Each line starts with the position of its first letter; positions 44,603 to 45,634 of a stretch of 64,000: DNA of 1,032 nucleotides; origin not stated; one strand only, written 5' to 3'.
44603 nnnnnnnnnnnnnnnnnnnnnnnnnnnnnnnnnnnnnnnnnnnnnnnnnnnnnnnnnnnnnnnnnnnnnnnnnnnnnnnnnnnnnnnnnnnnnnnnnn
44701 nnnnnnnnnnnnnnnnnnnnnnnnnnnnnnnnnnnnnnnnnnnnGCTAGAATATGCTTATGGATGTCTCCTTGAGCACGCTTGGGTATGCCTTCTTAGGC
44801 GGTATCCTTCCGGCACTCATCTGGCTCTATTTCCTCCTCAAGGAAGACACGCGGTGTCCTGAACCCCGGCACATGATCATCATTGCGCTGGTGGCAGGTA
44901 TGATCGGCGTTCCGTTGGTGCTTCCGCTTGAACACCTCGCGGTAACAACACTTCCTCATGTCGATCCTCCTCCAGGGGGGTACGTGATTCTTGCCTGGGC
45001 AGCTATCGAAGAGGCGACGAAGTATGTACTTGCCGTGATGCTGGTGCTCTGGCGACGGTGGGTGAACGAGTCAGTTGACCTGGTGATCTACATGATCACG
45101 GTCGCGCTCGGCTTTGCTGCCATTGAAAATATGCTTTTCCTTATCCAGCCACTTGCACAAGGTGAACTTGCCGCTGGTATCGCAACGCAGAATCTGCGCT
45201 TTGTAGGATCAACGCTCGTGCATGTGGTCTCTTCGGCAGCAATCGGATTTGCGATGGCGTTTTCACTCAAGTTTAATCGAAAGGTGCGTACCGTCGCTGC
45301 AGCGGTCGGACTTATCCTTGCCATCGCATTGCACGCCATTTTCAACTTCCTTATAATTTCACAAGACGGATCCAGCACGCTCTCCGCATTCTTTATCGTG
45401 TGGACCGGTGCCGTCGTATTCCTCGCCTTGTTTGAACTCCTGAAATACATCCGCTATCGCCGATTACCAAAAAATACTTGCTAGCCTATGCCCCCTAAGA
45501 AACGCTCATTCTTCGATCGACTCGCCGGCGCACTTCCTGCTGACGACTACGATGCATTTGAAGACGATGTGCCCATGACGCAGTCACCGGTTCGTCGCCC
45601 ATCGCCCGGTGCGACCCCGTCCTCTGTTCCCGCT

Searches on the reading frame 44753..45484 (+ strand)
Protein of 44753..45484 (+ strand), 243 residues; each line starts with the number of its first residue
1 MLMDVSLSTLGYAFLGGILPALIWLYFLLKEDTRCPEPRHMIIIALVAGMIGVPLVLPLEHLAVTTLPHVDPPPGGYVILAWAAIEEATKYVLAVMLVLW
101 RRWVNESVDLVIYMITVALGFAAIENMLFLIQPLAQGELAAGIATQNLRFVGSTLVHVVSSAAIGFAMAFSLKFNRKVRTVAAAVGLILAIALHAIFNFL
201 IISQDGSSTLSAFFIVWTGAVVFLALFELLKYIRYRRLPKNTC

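Call 51: search_protein_families(library=pfam, proteins=[window:44753-45484:+], max_evalue=0.01)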
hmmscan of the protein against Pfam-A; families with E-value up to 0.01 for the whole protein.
window:44753-45484:+ (243 aa): 1 family
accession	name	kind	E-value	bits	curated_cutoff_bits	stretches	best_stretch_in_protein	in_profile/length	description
PF13367.11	PrsW-protease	-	2.2e-25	89.8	23.5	1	37-224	1-194/196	PrsW family intramembrane metalloprotease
